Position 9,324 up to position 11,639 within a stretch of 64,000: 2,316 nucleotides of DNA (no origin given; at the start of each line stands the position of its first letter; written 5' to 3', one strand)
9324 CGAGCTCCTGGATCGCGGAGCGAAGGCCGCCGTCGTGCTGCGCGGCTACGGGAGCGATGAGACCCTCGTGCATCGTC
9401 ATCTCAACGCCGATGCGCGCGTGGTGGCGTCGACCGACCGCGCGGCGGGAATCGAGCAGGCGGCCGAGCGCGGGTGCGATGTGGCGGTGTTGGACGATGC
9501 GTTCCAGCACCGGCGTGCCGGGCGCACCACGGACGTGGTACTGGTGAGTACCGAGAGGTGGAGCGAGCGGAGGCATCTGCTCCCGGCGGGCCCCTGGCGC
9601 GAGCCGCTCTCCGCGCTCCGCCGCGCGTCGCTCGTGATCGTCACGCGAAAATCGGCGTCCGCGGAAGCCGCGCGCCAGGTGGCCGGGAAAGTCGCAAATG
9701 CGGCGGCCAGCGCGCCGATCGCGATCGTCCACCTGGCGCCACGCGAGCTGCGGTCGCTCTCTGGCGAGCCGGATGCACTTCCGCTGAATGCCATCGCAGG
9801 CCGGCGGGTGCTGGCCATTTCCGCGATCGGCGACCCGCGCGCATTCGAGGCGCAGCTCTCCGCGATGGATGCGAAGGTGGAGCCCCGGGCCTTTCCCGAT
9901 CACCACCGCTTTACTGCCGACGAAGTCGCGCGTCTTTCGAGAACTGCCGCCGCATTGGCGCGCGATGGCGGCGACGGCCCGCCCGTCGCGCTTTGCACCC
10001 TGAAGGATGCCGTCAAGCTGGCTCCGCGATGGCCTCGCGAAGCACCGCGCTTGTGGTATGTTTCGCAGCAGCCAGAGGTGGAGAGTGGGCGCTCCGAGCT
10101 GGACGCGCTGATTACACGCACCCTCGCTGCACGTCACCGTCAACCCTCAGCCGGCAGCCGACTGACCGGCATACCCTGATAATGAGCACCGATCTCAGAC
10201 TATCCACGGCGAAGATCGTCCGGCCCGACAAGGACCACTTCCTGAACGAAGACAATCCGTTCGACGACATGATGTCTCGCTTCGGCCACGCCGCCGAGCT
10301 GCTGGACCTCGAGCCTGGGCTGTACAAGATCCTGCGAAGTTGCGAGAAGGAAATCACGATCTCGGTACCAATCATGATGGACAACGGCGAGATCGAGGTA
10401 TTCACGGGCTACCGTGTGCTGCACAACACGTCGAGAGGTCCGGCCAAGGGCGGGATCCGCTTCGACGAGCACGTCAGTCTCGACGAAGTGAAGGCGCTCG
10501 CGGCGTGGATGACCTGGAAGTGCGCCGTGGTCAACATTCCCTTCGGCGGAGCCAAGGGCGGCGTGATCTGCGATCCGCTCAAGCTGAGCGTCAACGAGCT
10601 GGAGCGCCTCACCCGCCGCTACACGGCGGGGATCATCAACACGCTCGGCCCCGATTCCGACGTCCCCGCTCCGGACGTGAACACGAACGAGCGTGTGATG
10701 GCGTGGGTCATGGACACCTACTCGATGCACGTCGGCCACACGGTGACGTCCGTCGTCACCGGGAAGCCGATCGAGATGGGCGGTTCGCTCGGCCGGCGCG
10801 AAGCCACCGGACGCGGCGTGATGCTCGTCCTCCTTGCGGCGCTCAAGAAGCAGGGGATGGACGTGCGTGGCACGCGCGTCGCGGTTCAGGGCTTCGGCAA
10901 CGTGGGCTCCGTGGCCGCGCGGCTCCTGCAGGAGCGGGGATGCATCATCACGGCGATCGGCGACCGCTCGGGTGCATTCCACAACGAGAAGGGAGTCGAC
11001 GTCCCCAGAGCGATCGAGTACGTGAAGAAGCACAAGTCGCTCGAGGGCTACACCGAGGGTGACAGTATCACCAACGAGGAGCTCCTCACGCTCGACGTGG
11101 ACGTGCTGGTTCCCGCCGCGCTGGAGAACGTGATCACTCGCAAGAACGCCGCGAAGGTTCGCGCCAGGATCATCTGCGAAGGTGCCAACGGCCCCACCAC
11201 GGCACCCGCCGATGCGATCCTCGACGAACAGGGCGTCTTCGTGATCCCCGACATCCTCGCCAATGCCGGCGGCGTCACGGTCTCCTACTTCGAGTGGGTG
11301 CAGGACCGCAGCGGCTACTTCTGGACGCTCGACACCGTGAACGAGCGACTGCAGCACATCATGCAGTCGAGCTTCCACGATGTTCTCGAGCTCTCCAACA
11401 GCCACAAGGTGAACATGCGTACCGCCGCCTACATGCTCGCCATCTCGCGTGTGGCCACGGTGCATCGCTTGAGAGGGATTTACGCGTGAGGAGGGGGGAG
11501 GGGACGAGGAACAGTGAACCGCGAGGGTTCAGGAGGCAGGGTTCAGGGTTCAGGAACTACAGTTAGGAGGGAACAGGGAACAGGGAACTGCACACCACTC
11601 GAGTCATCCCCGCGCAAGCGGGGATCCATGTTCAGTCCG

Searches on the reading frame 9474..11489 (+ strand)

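Call 9: search_protein_families(library=pfam, proteins=[window:9474-11489:+], max_evalue=0.01)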
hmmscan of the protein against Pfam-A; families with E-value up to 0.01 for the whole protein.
window:9474-11489:+ (671 aa): 3 families
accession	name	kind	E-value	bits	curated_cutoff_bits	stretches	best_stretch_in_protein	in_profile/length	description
PF00208.27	ELFV_dehydrog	-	1.3e-79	267.8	23.4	1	436-668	1-241/241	Glutamate/Leucine/Phenylalanine/Valine dehydrogenase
PF02812.23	ELFV_dehydrog_N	-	3.5e-56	188.9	25.3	1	291-417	2-128/129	Glu/Leu/Phe/Val dehydrogenase, dimerisation domain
PF05088.18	Bac_GDH_CD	-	0.0025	16.9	22.8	0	554-607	394-447/497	Bacterial NAD-glutamate dehydrogenase, catalytic domain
